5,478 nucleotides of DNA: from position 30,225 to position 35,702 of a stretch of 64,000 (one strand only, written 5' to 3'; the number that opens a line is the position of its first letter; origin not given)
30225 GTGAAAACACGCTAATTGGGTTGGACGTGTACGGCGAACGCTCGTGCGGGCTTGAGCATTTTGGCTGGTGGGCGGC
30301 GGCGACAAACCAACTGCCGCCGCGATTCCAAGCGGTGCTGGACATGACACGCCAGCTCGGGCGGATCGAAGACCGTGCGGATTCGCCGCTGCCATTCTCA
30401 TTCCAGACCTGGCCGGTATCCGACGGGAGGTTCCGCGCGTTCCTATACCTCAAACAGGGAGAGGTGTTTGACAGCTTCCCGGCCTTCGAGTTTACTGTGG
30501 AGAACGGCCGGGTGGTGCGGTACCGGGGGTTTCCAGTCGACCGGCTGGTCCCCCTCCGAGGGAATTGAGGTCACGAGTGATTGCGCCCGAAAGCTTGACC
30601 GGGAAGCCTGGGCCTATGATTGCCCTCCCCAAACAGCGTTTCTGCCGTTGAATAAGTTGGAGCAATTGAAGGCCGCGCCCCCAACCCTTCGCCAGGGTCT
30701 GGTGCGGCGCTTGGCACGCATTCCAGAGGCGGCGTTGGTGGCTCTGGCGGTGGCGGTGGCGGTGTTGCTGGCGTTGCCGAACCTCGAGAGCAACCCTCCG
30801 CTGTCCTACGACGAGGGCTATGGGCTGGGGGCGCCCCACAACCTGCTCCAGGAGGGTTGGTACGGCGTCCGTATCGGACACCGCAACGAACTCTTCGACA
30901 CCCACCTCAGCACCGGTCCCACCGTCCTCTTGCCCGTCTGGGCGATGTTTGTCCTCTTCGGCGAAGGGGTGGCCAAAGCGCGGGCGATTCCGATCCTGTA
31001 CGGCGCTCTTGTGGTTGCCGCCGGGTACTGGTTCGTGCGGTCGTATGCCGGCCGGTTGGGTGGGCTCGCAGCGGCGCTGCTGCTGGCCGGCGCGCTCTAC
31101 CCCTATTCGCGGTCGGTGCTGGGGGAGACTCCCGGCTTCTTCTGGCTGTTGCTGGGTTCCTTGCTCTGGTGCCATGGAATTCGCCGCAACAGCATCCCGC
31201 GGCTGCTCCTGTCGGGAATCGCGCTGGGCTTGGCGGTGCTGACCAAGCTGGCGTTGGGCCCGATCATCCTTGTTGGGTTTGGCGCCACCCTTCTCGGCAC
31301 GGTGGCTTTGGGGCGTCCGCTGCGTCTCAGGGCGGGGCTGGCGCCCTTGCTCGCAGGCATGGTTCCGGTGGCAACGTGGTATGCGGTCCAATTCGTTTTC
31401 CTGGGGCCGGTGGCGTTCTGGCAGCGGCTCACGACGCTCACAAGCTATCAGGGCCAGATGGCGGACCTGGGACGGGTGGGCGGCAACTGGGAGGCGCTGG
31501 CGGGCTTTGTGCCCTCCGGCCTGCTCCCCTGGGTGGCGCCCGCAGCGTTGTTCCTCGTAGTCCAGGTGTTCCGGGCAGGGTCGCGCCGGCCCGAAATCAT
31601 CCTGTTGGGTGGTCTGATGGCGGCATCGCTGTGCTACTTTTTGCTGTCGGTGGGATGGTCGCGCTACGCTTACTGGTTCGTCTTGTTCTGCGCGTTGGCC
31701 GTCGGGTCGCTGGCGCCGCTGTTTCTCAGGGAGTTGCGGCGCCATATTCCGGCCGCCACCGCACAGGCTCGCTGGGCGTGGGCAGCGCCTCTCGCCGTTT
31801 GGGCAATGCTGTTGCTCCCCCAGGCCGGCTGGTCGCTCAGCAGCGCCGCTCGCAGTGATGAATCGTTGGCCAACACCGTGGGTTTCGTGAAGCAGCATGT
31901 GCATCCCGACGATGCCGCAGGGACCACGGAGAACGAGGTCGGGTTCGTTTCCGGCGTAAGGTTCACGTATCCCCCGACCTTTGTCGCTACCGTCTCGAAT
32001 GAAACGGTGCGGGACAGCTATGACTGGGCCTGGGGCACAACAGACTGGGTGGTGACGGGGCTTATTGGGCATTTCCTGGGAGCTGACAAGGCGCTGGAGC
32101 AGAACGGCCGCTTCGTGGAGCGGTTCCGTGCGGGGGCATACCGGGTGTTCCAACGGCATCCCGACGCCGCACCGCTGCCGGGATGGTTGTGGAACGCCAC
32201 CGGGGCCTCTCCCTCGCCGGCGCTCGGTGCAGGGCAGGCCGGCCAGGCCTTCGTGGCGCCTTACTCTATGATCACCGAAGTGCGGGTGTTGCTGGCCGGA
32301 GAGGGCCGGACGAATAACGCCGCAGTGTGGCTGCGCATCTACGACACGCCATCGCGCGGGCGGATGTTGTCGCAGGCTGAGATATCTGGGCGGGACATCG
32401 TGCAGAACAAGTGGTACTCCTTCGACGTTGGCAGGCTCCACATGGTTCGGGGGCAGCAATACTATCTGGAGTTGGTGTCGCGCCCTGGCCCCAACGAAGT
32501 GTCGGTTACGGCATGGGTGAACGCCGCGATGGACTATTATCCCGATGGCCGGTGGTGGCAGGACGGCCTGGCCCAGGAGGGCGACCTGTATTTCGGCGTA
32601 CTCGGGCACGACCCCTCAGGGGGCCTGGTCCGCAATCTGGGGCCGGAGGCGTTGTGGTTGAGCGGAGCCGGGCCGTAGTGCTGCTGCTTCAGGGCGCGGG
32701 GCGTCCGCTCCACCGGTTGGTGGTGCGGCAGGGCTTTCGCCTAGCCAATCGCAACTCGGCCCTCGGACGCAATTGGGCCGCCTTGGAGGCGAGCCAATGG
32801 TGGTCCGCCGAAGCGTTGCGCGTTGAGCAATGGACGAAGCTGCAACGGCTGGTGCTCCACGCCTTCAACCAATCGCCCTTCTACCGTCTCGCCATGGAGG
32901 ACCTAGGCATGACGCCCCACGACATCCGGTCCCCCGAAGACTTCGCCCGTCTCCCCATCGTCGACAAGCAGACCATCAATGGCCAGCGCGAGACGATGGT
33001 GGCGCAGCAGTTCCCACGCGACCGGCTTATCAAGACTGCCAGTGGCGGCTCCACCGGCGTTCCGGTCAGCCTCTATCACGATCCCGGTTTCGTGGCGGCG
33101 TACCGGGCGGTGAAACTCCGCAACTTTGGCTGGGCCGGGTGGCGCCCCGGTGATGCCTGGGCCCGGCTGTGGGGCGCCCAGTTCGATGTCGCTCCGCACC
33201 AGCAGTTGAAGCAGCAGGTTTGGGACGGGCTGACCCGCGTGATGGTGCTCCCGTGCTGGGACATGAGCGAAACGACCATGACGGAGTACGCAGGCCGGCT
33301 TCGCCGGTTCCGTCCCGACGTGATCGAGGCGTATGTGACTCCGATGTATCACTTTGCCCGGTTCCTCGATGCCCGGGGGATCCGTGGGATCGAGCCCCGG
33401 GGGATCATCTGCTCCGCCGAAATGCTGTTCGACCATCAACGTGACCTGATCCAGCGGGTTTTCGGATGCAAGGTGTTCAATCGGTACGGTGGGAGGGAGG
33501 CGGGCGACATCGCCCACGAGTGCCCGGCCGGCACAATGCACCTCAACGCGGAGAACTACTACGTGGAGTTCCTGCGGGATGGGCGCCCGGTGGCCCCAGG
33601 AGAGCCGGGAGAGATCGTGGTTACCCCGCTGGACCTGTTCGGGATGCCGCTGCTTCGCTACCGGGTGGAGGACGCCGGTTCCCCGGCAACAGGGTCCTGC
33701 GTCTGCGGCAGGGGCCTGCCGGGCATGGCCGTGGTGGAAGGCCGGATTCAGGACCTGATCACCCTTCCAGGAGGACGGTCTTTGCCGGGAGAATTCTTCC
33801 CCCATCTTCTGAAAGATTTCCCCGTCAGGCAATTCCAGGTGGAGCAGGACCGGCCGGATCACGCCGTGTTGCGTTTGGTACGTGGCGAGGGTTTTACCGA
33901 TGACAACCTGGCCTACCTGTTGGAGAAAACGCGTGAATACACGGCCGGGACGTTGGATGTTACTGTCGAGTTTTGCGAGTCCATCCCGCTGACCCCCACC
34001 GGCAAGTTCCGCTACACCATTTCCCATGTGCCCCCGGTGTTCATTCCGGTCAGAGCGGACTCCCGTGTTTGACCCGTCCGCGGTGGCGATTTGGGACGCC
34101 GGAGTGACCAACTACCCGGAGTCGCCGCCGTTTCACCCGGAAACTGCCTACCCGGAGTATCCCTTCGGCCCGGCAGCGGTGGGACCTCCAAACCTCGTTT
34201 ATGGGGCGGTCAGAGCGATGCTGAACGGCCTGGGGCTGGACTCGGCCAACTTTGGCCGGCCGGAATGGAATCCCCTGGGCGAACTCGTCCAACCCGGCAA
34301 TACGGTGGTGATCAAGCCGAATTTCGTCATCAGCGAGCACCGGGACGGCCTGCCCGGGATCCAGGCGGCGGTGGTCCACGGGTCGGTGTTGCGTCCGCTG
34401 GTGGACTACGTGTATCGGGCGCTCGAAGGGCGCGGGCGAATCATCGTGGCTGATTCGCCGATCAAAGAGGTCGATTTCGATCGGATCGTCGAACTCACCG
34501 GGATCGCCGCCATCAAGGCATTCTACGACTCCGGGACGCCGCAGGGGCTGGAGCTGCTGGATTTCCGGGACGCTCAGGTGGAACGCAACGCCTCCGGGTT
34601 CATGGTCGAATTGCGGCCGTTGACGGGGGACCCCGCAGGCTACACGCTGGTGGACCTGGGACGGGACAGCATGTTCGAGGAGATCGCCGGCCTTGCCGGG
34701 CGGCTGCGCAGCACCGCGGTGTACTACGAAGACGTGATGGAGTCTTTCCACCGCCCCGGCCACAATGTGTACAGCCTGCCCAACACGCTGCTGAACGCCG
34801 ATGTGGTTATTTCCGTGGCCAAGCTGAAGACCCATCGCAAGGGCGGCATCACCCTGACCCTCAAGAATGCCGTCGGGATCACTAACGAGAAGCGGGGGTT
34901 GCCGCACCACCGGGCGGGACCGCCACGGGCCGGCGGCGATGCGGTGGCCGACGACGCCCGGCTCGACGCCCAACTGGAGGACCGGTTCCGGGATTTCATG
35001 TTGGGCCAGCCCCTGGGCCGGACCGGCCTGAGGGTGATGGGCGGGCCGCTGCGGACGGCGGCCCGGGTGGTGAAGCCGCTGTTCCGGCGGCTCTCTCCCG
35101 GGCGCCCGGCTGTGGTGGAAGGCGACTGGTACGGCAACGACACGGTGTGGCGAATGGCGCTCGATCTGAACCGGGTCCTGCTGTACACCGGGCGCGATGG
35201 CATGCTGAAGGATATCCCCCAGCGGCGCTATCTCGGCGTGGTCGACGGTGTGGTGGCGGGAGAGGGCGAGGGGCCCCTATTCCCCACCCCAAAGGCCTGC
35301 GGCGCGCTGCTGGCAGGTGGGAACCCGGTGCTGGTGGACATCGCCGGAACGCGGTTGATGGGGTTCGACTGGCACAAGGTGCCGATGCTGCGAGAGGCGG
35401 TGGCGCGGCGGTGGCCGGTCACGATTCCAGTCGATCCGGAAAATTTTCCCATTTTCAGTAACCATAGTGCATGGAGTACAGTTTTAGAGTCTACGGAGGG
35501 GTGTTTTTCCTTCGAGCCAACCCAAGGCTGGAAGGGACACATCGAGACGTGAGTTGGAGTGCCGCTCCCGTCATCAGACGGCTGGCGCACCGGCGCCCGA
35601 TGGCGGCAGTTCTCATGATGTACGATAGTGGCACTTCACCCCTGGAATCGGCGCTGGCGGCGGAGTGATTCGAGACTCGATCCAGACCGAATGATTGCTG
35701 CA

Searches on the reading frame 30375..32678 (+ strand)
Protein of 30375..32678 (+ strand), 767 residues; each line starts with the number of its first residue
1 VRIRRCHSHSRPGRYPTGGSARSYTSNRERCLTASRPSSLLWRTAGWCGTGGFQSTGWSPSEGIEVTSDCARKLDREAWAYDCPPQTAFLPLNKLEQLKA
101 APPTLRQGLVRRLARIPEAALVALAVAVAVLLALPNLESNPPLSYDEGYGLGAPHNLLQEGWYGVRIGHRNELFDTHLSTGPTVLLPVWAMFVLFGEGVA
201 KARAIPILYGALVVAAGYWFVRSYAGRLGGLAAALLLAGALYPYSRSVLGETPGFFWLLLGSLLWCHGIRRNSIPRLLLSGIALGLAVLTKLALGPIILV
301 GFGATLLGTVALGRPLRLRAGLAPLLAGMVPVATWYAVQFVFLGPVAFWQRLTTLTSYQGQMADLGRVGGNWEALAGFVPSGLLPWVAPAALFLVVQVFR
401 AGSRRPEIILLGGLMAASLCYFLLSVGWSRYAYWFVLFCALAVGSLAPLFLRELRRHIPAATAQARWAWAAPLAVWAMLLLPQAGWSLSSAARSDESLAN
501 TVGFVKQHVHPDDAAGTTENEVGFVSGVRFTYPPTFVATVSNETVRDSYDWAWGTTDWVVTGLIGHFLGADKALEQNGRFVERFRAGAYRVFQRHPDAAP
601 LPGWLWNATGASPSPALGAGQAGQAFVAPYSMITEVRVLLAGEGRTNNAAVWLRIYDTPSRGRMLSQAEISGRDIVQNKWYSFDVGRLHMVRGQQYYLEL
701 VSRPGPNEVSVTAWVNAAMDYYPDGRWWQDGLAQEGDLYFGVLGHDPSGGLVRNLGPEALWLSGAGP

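Call 74: search_protein_families(library=pfam, proteins=[window:30375-32678:+], max_evalue=0.00001)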
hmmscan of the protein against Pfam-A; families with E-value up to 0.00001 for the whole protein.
window:30375-32678:+ (767 aa): 1 family
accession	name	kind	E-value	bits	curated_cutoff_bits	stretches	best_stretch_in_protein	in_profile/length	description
PF13231.12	PMT_2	-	2.7e-06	28.1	26.1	1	182-333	4-155/160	Dolichyl-phosphate-mannose-protein mannosyltransferase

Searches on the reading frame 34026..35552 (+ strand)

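Call 74: search_protein_families(library=pfam, proteins=[window:34026-35552:+], max_evalue=0.00001)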
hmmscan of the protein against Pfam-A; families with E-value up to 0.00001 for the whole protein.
window:34026-35552:+ (508 aa): 1 family
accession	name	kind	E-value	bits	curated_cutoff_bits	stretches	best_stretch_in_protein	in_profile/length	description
PF04015.17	DUF362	-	3.3e-26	93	24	1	249-442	90-199/200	Domain of unknown function (DUF362)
